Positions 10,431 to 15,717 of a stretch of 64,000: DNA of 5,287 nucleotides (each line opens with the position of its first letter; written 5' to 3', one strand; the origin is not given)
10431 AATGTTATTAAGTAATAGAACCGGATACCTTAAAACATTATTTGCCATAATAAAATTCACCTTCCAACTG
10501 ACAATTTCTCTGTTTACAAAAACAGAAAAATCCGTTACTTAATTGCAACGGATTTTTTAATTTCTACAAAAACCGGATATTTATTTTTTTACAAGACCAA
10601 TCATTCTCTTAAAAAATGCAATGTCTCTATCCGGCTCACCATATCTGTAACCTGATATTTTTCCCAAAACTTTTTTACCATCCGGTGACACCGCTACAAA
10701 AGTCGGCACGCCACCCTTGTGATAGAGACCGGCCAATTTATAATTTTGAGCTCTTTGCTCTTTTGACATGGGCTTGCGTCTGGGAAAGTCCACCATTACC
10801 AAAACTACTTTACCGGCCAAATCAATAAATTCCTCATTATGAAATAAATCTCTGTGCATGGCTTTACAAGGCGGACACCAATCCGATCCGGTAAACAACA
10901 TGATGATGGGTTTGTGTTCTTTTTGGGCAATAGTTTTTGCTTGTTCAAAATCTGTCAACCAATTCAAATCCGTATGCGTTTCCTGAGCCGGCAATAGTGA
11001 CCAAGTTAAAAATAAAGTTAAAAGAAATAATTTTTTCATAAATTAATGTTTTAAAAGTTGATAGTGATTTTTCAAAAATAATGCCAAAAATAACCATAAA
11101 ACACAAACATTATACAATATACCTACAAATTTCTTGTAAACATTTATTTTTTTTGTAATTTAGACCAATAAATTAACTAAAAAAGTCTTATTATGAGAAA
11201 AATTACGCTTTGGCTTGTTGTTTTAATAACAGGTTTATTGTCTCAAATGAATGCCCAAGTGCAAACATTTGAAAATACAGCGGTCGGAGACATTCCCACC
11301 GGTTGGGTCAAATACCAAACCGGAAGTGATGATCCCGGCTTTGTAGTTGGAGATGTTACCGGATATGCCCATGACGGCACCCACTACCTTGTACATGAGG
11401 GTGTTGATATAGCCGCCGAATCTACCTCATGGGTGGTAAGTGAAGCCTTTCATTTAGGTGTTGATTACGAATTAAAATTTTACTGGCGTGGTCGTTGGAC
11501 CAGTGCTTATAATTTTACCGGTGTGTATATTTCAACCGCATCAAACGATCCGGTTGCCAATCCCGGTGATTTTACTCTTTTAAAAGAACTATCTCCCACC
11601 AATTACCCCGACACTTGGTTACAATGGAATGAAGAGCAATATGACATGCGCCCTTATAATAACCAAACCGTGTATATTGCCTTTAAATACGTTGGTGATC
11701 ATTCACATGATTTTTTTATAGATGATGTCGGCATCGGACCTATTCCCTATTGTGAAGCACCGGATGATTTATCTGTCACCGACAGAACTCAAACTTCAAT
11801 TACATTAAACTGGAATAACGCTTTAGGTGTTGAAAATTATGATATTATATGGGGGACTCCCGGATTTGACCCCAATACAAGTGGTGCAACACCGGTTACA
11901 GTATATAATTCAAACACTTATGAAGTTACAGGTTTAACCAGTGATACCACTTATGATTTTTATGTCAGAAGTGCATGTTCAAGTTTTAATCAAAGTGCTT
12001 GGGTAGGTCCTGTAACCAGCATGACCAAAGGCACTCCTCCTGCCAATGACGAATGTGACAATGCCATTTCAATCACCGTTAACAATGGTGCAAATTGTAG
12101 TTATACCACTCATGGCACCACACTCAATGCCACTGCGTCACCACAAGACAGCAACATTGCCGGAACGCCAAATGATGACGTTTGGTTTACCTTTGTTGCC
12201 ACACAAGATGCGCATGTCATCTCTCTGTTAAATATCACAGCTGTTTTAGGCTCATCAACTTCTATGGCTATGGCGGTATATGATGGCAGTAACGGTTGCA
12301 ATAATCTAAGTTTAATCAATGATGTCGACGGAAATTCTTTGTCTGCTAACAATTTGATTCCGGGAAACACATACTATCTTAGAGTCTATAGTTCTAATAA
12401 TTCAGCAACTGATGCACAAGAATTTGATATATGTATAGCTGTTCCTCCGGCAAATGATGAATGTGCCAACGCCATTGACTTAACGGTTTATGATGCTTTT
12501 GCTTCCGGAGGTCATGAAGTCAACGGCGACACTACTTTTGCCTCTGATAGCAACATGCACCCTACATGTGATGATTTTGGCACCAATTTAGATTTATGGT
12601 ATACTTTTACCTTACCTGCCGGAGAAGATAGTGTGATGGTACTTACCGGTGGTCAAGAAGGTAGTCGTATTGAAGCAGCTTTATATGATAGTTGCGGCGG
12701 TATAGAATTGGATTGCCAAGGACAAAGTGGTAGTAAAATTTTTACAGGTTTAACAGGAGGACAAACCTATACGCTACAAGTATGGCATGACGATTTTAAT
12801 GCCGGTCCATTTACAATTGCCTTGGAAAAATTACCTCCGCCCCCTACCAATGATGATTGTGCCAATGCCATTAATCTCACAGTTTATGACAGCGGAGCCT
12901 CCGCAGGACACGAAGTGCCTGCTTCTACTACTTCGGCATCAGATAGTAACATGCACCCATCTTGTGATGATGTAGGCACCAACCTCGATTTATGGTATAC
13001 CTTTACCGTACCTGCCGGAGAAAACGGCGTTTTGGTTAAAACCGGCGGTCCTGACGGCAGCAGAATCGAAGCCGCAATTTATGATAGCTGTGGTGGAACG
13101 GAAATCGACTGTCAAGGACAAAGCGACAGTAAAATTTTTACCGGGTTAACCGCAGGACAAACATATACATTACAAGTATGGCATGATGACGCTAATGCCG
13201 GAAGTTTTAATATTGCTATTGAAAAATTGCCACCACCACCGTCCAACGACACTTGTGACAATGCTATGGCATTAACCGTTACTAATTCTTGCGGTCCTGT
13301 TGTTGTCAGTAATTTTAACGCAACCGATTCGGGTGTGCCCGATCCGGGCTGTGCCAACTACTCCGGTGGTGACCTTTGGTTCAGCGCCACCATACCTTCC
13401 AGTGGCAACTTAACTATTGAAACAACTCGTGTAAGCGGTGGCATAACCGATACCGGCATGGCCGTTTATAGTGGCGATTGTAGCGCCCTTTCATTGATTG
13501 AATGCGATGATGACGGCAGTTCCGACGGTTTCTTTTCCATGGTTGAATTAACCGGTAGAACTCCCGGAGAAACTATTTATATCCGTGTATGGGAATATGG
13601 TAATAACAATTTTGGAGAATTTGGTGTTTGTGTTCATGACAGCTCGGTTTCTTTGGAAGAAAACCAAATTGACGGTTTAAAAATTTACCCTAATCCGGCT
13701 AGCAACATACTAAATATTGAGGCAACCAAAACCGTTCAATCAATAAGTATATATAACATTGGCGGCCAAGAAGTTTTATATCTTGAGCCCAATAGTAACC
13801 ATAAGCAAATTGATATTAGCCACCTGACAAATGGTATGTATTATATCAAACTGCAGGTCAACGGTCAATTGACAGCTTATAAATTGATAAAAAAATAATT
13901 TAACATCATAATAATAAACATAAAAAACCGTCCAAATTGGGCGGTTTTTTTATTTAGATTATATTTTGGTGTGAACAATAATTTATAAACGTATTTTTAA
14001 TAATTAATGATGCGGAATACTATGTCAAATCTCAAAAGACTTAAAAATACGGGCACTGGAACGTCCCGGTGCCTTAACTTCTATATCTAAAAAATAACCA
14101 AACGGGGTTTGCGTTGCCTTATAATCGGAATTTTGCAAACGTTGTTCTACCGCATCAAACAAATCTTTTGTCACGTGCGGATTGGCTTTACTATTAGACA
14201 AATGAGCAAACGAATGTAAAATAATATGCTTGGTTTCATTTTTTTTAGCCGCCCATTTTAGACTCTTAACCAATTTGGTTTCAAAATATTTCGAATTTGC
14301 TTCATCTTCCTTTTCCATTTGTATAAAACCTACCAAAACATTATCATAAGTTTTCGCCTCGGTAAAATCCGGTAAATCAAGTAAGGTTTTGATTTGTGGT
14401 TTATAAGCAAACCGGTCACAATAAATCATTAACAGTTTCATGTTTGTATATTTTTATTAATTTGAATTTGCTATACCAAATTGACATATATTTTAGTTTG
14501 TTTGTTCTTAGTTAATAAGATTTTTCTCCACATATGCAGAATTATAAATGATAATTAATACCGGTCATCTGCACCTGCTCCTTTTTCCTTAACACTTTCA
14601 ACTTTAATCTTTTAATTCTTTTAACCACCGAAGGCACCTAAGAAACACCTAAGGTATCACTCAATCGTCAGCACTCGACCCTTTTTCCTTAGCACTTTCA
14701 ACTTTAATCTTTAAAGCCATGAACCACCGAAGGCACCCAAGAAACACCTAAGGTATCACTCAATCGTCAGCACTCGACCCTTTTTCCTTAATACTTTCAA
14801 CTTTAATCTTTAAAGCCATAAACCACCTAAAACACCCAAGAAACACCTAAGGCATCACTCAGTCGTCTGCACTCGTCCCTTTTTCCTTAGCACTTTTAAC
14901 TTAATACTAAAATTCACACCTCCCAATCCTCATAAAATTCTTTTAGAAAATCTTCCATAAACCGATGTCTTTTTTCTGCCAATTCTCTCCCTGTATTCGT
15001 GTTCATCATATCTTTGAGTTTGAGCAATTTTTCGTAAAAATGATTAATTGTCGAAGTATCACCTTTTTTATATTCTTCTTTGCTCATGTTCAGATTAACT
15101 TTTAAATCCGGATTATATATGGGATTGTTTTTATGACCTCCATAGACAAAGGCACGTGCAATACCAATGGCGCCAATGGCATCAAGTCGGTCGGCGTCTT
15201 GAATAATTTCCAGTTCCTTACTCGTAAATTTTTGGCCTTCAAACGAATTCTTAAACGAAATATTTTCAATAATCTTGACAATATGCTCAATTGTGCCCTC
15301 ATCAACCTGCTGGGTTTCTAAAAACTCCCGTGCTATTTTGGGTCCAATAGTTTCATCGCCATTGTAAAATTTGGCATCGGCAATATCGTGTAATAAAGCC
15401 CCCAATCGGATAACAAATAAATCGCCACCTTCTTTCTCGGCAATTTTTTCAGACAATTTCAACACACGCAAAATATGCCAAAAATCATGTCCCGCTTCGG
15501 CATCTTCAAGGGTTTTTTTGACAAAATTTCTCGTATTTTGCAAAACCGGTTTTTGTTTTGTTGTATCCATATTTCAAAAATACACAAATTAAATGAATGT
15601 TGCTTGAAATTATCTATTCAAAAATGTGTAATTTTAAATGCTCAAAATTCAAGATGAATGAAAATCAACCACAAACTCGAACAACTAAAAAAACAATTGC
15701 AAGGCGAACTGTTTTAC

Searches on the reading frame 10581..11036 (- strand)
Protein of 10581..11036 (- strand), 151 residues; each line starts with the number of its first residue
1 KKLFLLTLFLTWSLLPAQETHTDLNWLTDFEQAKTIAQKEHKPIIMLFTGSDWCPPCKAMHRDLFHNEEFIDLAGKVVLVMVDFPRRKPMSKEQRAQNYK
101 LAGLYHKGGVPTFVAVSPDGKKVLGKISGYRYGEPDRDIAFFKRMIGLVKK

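Call 28: search_protein_families(library=pfam, proteins=[window:10581-11036:-], max_evalue=0.00001)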
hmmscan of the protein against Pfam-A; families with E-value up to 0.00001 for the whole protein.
window:10581-11036:- (151 aa): 3 families
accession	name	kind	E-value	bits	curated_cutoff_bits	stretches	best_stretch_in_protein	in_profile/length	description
PF13899.12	Thioredoxin_7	-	1.3e-13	51.3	27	1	25-118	1-83/83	Thioredoxin-like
PF13098.12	Thioredoxin_2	-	1.7e-11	44.8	27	1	37-130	1-94/104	Thioredoxin-like domain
PF03190.21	Thioredox_DsbH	-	9.7e-08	32.6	27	1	18-126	14-119/163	Protein of unknown function, DUF255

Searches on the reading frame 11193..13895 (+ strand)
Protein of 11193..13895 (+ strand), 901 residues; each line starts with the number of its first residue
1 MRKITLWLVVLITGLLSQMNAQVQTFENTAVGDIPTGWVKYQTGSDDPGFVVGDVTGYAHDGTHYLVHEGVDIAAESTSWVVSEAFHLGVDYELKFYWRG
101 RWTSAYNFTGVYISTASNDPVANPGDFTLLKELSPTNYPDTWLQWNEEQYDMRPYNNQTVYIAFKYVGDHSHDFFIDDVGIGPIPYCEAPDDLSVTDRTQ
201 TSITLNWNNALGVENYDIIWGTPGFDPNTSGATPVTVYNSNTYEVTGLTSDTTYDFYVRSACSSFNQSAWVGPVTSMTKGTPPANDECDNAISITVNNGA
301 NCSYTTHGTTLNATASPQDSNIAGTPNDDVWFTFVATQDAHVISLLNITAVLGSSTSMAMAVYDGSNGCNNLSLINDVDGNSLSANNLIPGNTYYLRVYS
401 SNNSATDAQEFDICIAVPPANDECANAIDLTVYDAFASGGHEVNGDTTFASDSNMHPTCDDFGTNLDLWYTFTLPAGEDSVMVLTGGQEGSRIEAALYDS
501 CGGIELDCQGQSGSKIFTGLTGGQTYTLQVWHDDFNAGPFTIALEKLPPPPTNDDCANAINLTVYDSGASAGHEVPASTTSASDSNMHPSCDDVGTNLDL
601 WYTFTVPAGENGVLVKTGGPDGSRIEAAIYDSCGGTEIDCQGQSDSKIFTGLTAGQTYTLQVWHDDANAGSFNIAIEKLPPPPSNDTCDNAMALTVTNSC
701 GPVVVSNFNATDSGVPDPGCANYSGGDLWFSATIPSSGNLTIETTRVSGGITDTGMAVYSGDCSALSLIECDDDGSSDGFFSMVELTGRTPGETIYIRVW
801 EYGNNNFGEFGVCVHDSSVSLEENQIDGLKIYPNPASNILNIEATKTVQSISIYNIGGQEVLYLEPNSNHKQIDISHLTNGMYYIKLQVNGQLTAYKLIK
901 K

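Call 28: search_protein_families(library=pfam, proteins=[window:11193-13895:+], max_evalue=0.00001)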
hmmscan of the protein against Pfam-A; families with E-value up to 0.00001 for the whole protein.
window:11193-13895:+ (901 aa): 4 families
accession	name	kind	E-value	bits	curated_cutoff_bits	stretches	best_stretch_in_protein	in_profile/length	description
PF23759.1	GBD_T9SS_assoc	-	4e-53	179.1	27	3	552-673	1-113/116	Galactose binding domain-like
PF18962.6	Por_Secre_tail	-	1.1e-14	54.9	27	1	831-899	1-74/75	Secretion system C-terminal sorting domain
PF00041.27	fn3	-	6.4e-13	49.2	25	1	189-264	2-71/84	Fibronectin type III domain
PF16656.11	Pur_ac_phosph_N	-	3.7e-11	43.9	30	0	193-270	6-88/93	Purple acid Phosphatase, N-terminal domain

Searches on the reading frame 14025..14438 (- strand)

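Call 28: search_protein_families(library=pfam, proteins=[window:14025-14438:-], max_evalue=0.00001)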
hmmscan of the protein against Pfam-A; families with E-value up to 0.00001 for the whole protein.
window:14025-14438:- (137 aa): 1 family
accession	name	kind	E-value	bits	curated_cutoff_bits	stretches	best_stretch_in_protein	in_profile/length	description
PF08915.16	tRNA-Thr_ED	-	1.7e-34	119.2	30.2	1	1-134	2-136/137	Archaea-specific editing domain of threonyl-tRNA synthetase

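Call 65: search_protein_families(library=ncbifam, proteins=[window:14025-14438:-], max_evalue=0.00001)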
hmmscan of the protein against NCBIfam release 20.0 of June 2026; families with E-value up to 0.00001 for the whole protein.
window:14025-14438:- (137 aa): 2 families
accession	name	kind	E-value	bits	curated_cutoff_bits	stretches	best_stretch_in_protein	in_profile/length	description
NF003068.0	PRK03991.1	equivalog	7.4e-22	77.4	484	1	1-126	2-129/613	threonine--tRNA ligase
NF011500.0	PRK14938.1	equivalog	1.4e-09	37.5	362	1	3-125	4-123/387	Ser-tRNA(Thr) hydrolase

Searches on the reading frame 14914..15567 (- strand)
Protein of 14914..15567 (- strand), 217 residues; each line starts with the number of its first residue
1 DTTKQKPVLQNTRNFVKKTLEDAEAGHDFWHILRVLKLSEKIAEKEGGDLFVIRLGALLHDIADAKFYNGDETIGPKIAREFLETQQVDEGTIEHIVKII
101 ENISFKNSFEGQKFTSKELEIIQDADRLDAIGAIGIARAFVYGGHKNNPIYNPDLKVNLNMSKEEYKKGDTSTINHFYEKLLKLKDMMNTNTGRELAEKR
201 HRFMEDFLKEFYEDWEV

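Call 28: search_protein_families(library=pfam, proteins=[window:14914-15567:-], max_evalue=0.00001)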
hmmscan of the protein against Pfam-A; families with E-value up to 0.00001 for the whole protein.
window:14914-15567:- (217 aa): 1 family
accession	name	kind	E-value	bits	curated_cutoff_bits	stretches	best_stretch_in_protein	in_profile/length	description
PF01966.28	HD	-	1.6e-13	51.4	22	1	31-130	4-115/116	HD domain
